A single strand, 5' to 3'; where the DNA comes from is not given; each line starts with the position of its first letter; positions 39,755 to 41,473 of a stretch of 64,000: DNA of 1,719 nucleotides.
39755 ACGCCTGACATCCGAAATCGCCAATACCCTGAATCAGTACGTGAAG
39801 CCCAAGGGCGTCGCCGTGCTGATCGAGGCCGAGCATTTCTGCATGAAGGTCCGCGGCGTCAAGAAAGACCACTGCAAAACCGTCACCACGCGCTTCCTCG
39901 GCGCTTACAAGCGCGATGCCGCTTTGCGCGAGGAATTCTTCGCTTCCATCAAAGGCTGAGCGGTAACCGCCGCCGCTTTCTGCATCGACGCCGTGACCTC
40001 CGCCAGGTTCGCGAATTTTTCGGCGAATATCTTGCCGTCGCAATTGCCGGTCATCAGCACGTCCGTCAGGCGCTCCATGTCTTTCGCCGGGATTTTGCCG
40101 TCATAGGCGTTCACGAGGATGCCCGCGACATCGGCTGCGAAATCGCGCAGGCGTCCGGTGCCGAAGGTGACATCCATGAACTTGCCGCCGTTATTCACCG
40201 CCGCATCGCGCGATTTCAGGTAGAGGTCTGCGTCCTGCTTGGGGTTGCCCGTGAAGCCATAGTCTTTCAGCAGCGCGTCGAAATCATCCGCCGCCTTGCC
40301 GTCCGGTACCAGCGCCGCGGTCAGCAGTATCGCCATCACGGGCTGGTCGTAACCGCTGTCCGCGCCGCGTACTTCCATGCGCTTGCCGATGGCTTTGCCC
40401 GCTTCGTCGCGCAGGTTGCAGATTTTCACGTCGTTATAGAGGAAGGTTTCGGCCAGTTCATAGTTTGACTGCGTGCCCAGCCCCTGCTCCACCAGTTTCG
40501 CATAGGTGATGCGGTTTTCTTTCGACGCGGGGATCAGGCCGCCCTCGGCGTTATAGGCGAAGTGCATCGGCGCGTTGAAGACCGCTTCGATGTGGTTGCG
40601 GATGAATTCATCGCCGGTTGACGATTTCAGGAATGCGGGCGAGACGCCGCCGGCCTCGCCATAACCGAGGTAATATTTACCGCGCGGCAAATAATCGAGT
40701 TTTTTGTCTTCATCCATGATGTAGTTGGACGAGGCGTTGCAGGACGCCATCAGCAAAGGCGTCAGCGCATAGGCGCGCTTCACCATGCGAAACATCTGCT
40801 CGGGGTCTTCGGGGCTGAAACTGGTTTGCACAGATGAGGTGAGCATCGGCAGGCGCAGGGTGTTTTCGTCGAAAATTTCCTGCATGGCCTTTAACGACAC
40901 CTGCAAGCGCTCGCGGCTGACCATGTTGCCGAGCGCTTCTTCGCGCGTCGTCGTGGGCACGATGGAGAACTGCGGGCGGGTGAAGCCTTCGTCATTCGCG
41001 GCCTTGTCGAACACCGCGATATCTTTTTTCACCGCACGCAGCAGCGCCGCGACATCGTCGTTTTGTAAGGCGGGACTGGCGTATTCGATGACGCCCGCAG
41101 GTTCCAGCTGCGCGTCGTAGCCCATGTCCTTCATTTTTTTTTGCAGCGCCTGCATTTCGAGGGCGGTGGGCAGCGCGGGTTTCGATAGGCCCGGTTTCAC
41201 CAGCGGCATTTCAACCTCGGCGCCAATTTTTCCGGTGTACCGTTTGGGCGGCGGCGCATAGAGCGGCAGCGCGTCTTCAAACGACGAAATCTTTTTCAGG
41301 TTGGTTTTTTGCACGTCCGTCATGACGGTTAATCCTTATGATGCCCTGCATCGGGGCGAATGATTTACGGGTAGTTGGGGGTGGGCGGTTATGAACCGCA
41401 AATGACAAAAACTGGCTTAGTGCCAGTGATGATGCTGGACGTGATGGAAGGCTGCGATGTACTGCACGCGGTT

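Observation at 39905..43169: Tandem GCL-fold ligase paralogs, each behind a hidden homologous 20-codon leaderless mini-ORF (His/Trp-rich vs Tyr/Phe-rich)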

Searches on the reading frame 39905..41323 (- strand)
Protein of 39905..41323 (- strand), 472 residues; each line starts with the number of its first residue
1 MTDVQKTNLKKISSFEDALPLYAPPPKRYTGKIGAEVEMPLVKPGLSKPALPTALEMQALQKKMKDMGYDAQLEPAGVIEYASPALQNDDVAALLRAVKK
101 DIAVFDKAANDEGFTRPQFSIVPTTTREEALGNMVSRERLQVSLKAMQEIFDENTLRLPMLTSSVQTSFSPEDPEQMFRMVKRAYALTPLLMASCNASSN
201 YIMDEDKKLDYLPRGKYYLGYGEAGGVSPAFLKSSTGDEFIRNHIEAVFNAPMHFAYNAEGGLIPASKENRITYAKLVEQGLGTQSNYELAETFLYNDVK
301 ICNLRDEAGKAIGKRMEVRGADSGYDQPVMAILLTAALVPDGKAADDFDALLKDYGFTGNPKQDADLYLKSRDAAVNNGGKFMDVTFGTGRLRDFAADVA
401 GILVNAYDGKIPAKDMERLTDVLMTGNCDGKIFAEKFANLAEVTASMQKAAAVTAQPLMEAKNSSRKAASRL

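Call 3: search_protein_families(library=pfam, proteins=[window:39905-41323:-], max_evalue=0.01)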
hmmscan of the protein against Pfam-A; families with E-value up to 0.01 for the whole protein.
window:39905-41323:- (472 aa): 1 family
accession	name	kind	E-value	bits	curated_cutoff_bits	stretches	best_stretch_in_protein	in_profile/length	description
PF04107.18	GCS2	-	0.0015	18.4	21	1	34-194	2-156/291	Glutamate-cysteine ligase family 2(GCS2)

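Call 4: search_protein_families(library=ncbifam, proteins=[window:39905-41323:-], max_evalue=0.01)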
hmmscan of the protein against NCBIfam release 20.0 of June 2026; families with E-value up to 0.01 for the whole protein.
window:39905-41323:- (472 aa): 0 families

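Call 7: find_homologous_proteins(query=window:39905-41323:-)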
Query window:39905-41323:- (472 aa): 121 proteins with E <= 0.001 among 8000 candidates; the best 120 are listed.
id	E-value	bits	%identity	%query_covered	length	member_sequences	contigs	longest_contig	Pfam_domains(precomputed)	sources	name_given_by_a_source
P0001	0.0e+0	1042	100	100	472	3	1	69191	-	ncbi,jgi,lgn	jgi:hypothetical protein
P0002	8.4e-280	946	90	100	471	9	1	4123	PF04107.19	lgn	-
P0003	4.0e-227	772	77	96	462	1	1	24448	PF04107.19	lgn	-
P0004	4.5e-223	759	76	95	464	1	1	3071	PF04107.19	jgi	jgi:hypothetical protein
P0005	3.0e-222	756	74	98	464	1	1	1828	PF04107.19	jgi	-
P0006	4.6e-222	756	75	96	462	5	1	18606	PF04107.19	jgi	jgi:hypothetical protein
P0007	1.9e-221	754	76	95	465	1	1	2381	PF04107.19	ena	-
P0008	2.6e-221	753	76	95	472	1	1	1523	PF04107.19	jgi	jgi:hypothetical protein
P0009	1.8e-219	747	74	96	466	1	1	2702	PF04107.19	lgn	-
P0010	3.8e-217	740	74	96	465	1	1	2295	PF04107.19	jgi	jgi:hypothetical protein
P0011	2.4e-216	737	76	94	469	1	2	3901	PF04107.19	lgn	-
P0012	4.8e-216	736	71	99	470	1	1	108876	PF04107.19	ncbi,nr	ncbi:MAG: hypothetical protein GC185_05010 [Alphaproteobacteria bacterium]|nr:hypothetical protein [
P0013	1.5e-214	731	72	99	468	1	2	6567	PF04107.19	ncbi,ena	-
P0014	3.8e-213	726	72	95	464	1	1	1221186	PF04107.19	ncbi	-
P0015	3.7e-211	720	70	99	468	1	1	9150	PF04107.19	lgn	-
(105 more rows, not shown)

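Call 8: search_solved_structures(query=window:39905-41323:-, max_evalue=1)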
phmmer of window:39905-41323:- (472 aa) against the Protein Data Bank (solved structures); distinct sequences matched with E-value up to 1: 0.

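Call 11: find_related_loci(query=A1, collection=genome_contigs, flank=6000)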
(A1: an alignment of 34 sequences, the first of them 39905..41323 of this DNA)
Query A1 (472 aa) in genome_contigs; peptide patterns used: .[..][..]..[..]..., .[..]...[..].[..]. (x = any residue, [..] = any of these).
117 stretches matched a pattern; 38 encode a relative of the query (tblastn E <= 1e-3); 33 distinct loci.
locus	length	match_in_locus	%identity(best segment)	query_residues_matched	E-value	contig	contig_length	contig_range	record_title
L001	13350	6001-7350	76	1-452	0e+0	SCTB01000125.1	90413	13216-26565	MAG: Alphaproteobacteria bacterium isolate FW300_bin.31 FW300_bin.31-110449, whole genome shotgun sequence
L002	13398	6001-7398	71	1-466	0e+0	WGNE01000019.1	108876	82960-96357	MAG: Alphaproteobacteria bacterium isolate RI_263 c_000000007349, whole genome shotgun sequence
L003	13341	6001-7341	72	1-449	0e+0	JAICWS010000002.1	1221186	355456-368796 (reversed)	MAG: Alphaproteobacteria bacterium isolate LS_FP_2_bin.61 k141_1306701_length_1221186_cov_27.3567, whole genome shotgun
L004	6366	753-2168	71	1-471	0e+0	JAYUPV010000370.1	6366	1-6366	MAG: Alphaproteobacteria bacterium isolate GL11_Down_metabinner_1 GL11_Down_metabinner_1_369, whole genome shotgun seque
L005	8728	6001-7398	69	1-466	0e+0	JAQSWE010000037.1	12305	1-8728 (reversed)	MAG: Alphaproteobacteria bacterium isolate C_No_T20_C_bin.40 scaffold_4152, whole genome shotgun sequence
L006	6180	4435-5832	70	1-466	0e+0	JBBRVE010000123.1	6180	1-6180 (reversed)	MAG: Bdellovibrionales bacterium isolate La3_metabat2.091 La3_metabat2.091_K_3635581_L_6180_cov_14.0000, whole genome sh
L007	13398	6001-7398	70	1-466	0e+0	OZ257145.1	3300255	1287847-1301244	MAG: Alphaproteobacteria bacterium isolate 69972d1d-dbf9-468a-a7e1-338fb8fe1a5a genome assembly, chromosome: 1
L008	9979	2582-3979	68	1-466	0e+0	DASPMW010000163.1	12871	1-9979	MAG TPA_asm: Patescibacteria group bacterium isolate SMAG_U12103 k141_25802, whole genome shotgun sequence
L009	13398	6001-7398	69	1-466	0e+0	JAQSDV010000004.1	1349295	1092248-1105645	MAG: bacterium isolate D1-2020 MAG006 NODE_2_length_1349295_cov_27.895650, whole genome shotgun sequence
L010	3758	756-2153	69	1-466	0e+0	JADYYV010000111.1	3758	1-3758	MAG: Alphaproteobacteria bacterium isolate SJ545 c_000000569523, whole genome shotgun sequence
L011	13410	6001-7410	90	1-472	0e+0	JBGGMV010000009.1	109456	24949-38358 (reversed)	MAG: Alphaproteobacteria bacterium isolate bin.025 k141_1176499, whole genome shotgun sequence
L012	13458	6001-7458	64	1-472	0e+0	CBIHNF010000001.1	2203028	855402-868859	MAG TPA_asm: uncultured Alphaproteobacteria bacterium isolate SRR18156212_concoct_42 genome assembly, contig: ERZ2733687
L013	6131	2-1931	63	1-472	0e+0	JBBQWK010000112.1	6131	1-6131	MAG: Alphaproteobacteria bacterium isolate Co_metawrap_2052 Cmw_2052_k141_18614261_length_6131_cov_8.0000, whole genome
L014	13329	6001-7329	68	1-443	0e+0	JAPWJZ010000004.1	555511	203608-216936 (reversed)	MAG: Micavibrio sp. isolate Chal_Metagen_Bin5 10126, whole genome shotgun sequence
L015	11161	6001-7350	62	1-442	0e+0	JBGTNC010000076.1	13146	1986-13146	MAG: Alphaproteobacteria bacterium isolate JTS-RE379 k141_5330103, whole genome shotgun sequence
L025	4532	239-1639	49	1-469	5e-131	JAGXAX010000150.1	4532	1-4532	MAG: Alphaproteobacteria bacterium isolate REEB87 contig-150_27799, whole genome shotgun sequence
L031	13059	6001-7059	32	58-413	3e-46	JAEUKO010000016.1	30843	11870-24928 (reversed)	MAG: Alphaproteobacteria bacterium isolate new MAG-97 NODE_16_length_30843_cov_3.995287, whole genome shotgun sequence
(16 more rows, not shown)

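Call 33: predict_structure(alignment_id=A1)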
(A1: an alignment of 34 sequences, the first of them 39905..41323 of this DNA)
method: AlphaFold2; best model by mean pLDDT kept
length: 472 residues; sequences in the alignment: 34
mean_pLDDT: 93.6   pTM: 0.92
mean pLDDT of the five models: 93.6, 92.9, 92.8, 91.4, 90.5
residues with pLDDT >= 90: 410; 70-90: 42; 50-70: 20; < 50: 0
segments of 3 or more residues with pLDDT < 50: none
pLDDT, mean of each block of 10 residues (from residue 1): 82 97 96 97 93 95 96 91 95 98 97 93 91 89 89 83 94 98 99 97 95 92 95 98 98 95 94 97 96 95 92 95 96 98 98 98 98 98 98 98 97 95 97 97 94 71 61 54
secondary structure, 60 per line:
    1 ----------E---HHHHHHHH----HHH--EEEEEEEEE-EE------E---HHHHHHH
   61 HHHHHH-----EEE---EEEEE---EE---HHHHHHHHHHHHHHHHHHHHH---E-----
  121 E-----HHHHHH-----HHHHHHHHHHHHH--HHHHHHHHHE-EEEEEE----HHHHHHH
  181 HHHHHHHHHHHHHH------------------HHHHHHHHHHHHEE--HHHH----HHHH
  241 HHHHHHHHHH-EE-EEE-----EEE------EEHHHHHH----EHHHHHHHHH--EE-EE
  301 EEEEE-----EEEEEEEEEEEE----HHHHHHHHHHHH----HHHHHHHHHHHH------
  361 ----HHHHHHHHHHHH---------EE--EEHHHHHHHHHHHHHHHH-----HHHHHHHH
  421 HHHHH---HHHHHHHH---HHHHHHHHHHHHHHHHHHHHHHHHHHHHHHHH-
elements in order: H15-22 E32-40 H54-66 E72-74 E78-82 H91-111 H127-132 H138-150 H153-161 E164-169 H174-194 H213-224 H229-232 H237-250 E255-257 E263-265 H274-279 H285-293 E299-305 E311-322 H327-338 H343-354 H365-376 H392-407 H413-425 H429-436 H440-471

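Call 35: fold_search(model_id=the predicted structure, library=pdb)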
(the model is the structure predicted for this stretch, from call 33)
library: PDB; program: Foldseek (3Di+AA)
matches with E <= 10: 419; with E <= 0.001: 15
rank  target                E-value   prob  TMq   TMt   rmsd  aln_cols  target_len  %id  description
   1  2gwc_B                2.5e-15  1.00  0.72  0.78   3.7       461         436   17  Crystal structure of plant glutamate cysteine ligase in complex with a transition state analogue (released 2006-06-20)
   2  2gwc_A                3.0e-15  1.00  0.72  0.78   3.4       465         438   17  Crystal structure of plant glutamate cysteine ligase in complex with a transition state analogue (released 2006-06-20)
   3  2gwc_F                8.5e-15  1.00  0.72  0.77   3.4       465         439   17  Crystal structure of plant glutamate cysteine ligase in complex with a transition state analogue (released 2006-06-20)
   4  1tt4_A                2.3e-09  1.00  0.57  0.73   5.2       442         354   14  Structure of NP459575, a predicted glutathione synthase from Salmonella typhimurium (released 2004-08-17)
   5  1r8g_B                4.9e-09  1.00  0.56  0.72   5.3       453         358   14  Structure and function of YbdK (released 2004-08-17)
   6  1r8g_A                6.7e-09  1.00  0.53  0.69   5.3       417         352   14  Structure and function of YbdK (released 2004-08-17)
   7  3nzt                  2.7e-07  1.00  0.45  0.43  10.6       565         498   11  2.0 Angstrom Crystal structure of Glutamate--Cysteine Ligase (gshA) ftom Francisella tularensis in Complex with AMP (released 2010-07-28)
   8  1va6_B                2.8e-07  1.00  0.43  0.41  11.6       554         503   15  Crystal structure of Gamma-glutamylcysteine synthetase from Escherichia Coli B complexed with Transition-state analogu (released 2004-10-05)
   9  2d33_C                1.2e-06  1.00  0.48  0.45  10.9       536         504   14  Crystal Structure of gamma-Glutamylcysteine Synthetase Complexed with Aluminum Fluoride (released 2006-11-14)
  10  2d32_C                1.6e-06  1.00  0.48  0.46  10.0       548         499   13  Crystal Structure of Michaelis Complex of gamma-Glutamylcysteine Synthetase (released 2006-11-14)
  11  3ig5                  6.3e-06  1.00  0.43  0.32  13.6       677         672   10  Saccharomyces cerevisiae glutamate cysteine ligase in complex with Mg2+ and L-glutamate (released 2009-09-01)
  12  3ln6                  4.2e-05  1.00  0.49  0.34   6.5       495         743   10  Crystal structure of a bifunctional glutathione synthetase from Streptococcus agalactiae (released 2011-04-13)
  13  4bjr_B                4.0e-04  1.00  0.33  0.32   9.0       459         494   10  Crystal structure of the complex between Prokaryotic Ubiquitin-like Protein Pup and its Ligase PafA (released 2013-05-01)
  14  4bjr_A                4.7e-04  1.00  0.32  0.31  11.1       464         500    9  Crystal structure of the complex between Prokaryotic Ubiquitin-like Protein Pup and its Ligase PafA (released 2013-05-01)
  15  8fbp_M                6.1e-04  0.99  0.28  0.31  13.4       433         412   11  Glutamine synthetase from Pseudomonas aeruginosa, filament double-unit in compressed conformation (released 2024-02-14)
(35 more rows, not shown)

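Call 38: search_protein_representatives(alignment_id=A1)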
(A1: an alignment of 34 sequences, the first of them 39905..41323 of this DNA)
Query: 34 sequences, 468 profile positions. Proteins with E-value up to 0.001 (for the whole library): 127; up to 1e-10: 100; up to 1e-30: 49. The best 127 are listed.
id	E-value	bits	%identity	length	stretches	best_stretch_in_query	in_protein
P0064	2.3e-221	751.8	-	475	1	1-461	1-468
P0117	4.3e-188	642.1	-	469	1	1-452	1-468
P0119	6.1e-188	641.6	-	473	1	1-453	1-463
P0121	4.6e-156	536.5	-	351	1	1-346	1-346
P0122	6.5e-111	387.6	-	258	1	1-261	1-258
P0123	2.9e-110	385.5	-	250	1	1-250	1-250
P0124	2.7e-99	349.3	-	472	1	1-459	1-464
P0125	5.8e-82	292.2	-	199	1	279-461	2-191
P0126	9.8e-82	291.4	-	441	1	1-436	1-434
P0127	1.1e-79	284.6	-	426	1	1-413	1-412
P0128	1.9e-78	280.6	-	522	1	2-451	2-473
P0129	8.2e-74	265.3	-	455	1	19-418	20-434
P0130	1.6e-69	251.1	-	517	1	1-451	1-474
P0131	5.1e-69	249.5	-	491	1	1-449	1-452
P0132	3.6e-66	240.1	-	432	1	31-404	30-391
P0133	2.9e-65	237.1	-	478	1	9-445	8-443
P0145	1.4e-47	178.8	-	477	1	1-455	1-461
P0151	2.9e-41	158.0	-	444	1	1-423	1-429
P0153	1.3e-40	155.9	-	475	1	27-453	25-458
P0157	2.2e-38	148.5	-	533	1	1-453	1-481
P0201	1.5e-15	73.2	-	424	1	28-406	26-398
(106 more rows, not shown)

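Call 41: find_homologous_proteins(query=A4, max_evalue=1e-10)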
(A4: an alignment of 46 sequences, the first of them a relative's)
Query A4 (46 sequences) (432 aa, profile of the alignment): 8 proteins with E <= 1e-10 among 8000 candidates.
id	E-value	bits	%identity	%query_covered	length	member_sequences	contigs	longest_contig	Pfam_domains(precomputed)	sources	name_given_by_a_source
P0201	1.7e-104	368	21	65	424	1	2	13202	-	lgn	-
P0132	1.8e-103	365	100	100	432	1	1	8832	PF04107.19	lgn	-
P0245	3.1e-97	344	68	99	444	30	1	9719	PF04107.19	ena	-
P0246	1.2e-94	336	74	100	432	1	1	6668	PF04107.19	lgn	-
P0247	7.4e-93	330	43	95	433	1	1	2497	PF04107.19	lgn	-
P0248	1.3e-92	329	66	99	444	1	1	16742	PF04107.19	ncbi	-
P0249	2.6e-83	298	71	80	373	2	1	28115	PF04107.19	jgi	jgi:gamma-glutamylcysteine synthetase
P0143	4.4e-65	238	44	79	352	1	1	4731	-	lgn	-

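Call 42: find_encoding_contigs(protein=P0126, flank=3000, max_places=3)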
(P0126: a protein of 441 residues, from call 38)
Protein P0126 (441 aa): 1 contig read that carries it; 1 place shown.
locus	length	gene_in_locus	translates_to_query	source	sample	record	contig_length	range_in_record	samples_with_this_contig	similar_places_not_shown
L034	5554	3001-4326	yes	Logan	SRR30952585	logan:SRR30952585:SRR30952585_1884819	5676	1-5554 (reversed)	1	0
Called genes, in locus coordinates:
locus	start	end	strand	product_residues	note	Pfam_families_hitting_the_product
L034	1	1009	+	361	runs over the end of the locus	-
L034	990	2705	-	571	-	PF08447:PAS_3, PF00990:GGDEF, PF00563:EAL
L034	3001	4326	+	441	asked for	PF04107:GCS2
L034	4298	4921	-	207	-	-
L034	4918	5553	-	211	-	?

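Call 43: find_encoding_contigs(protein=P0201, flank=3000, max_places=3)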
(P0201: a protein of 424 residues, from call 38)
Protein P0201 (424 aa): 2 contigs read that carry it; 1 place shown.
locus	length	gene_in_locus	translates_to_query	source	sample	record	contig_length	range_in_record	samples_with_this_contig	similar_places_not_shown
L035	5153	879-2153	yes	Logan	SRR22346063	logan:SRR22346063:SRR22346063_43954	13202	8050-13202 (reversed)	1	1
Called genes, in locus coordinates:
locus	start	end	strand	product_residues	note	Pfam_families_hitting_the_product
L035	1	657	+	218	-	?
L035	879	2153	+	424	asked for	-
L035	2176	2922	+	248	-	PF03009:GDPD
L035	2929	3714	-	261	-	PF00106:adh_short, PF13561:adh_short_C2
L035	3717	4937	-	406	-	PF00109:ketoacyl-synt, PF02801:Ketoacyl-synt_C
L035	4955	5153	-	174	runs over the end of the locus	PF07977:FabA, PF22818:ApeI-like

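Call 47: find_encoding_contigs(protein=P0124, flank=1500, max_places=2)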
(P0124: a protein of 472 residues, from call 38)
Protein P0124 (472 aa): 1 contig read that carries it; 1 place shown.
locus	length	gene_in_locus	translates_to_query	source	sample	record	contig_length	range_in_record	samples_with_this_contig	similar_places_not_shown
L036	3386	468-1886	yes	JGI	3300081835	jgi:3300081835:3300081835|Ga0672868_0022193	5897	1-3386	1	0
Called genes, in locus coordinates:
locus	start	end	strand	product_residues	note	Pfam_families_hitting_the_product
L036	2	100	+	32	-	?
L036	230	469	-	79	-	-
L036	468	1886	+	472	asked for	PF04107:GCS2 (weak)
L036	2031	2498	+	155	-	PF00436:SSB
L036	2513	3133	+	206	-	-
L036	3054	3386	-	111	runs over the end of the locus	-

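Call 48: find_encoding_contigs(protein=P0127, flank=1500, max_places=2)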
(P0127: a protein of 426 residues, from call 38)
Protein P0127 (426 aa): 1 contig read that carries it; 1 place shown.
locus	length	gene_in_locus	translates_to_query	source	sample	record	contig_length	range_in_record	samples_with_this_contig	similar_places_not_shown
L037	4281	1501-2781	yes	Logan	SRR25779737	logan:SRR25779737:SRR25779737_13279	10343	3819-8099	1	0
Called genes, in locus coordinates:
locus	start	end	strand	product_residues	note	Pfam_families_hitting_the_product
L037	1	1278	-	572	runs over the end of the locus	PF08447:PAS_3, PF00990:GGDEF, PF00563:EAL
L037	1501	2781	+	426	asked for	PF04107:GCS2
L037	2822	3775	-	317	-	-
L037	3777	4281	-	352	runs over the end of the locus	PF00226:DnaJ (weak)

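Call 49: find_encoding_contigs(protein=P0128, flank=1500, max_places=2)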
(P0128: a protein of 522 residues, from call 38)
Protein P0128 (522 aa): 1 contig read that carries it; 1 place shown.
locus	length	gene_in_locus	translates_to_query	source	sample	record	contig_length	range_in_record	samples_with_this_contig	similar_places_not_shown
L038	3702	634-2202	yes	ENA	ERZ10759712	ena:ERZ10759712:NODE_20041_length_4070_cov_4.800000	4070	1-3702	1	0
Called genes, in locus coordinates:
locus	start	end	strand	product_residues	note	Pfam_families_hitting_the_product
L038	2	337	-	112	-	?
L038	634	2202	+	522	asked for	-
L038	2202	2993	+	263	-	PF05013:FGase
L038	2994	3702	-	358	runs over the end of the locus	?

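Call 50: find_encoding_contigs(protein=P0129, flank=1500, max_places=2)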
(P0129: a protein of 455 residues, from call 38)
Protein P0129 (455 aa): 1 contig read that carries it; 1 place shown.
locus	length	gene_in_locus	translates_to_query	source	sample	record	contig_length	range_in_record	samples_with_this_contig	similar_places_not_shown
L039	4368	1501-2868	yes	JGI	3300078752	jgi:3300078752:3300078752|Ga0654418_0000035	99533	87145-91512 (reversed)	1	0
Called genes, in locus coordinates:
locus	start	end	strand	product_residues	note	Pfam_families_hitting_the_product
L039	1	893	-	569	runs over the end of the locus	PF08447:PAS_3, PF00990:GGDEF, PF00563:EAL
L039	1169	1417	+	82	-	-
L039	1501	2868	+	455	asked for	PF04107:GCS2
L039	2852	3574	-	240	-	-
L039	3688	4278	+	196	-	-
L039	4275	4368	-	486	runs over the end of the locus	PF02934:GatB_N, PF02637:GatB_Yqey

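Call 55: find_encoding_contigs(protein=P0131, flank=1500, max_places=2)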
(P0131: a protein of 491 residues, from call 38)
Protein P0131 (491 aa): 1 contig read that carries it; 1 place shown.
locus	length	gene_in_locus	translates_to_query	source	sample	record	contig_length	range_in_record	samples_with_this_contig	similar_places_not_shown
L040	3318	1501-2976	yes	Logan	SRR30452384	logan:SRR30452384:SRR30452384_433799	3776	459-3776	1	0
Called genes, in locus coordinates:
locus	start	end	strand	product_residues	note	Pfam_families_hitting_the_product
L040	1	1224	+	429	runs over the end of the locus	PF00890:FAD_binding_2 (weak), PF01134:GIDA (faint), PF01266:DAO, PF01494:FAD_binding_3 (weak), PF12831:FAD_oxidored (weak), PF13450:NAD_binding_8 (faint)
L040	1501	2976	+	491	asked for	-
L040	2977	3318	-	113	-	?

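Call 56: find_encoding_contigs(protein=P0133, flank=1500, max_places=2)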
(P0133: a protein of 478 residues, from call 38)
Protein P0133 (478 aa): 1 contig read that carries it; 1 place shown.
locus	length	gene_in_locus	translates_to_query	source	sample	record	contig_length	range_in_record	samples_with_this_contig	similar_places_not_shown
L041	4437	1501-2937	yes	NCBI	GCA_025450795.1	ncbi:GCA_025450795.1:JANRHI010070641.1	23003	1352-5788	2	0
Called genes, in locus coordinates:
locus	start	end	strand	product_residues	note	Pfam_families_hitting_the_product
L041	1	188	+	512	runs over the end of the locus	?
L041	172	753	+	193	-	PF04390:LptE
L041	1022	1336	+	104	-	-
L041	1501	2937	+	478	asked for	-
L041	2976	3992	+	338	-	PF21694:DNA_pol3_delta_C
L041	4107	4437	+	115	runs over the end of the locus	-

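Call 57: find_encoding_contigs(protein=P0145, flank=1500, max_places=2)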
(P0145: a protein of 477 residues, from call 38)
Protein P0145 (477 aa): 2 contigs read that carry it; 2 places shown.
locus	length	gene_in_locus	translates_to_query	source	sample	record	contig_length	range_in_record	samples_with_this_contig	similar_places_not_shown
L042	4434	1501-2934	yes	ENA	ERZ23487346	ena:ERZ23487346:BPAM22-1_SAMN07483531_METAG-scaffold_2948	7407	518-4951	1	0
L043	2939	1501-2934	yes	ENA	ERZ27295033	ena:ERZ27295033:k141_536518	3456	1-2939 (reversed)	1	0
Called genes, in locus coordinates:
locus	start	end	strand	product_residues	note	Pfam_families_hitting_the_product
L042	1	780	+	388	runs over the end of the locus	PF00285:Citrate_synt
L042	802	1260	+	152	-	-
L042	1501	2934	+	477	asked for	-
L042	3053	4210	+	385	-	PF07690:MFS_1 (weak)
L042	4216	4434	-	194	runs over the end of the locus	PF00719:Pyrophosphatase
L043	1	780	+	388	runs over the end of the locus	PF00285:Citrate_synt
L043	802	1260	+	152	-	-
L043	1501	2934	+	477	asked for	-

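Call 58: find_encoding_contigs(protein=P0151, flank=1500, max_places=2)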
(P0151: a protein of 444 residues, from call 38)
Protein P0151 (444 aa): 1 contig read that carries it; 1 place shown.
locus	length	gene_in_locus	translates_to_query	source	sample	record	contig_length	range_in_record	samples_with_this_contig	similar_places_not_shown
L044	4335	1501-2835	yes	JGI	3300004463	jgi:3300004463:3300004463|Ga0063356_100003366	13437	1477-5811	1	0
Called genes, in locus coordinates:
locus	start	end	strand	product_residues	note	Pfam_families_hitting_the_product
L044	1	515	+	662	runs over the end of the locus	?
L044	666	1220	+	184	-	PF27665:UCP028175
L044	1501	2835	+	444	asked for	-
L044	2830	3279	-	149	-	PF04391:DUF533 (weak)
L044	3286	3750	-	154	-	PF04391:DUF533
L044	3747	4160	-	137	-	-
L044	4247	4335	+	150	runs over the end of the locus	-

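Call 73: find_encoding_contigs(protein=P0157, flank=1200, max_places=2)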
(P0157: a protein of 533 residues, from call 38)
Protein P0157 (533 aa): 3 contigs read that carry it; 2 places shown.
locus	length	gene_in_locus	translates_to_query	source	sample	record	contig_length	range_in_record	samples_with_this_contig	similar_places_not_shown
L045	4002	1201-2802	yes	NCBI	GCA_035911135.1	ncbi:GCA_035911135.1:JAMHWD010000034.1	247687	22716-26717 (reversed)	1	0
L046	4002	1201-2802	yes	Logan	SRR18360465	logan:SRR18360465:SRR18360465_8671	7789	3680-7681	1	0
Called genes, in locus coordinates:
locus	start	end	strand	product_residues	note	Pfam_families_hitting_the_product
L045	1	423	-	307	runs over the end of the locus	PF01040:UbiA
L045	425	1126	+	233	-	PF20260:PUA_4, PF04452:Methyltrans_RNA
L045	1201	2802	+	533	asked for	PF04107:GCS2 (faint)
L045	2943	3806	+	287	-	PF02790:COX2_TM, PF00116:COX2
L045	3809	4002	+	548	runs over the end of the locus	PF00115:COX1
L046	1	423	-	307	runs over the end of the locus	PF01040:UbiA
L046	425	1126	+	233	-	PF20260:PUA_4, PF04452:Methyltrans_RNA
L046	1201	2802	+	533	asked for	PF04107:GCS2 (faint)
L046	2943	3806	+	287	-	PF02790:COX2_TM, PF00116:COX2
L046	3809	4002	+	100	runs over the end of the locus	?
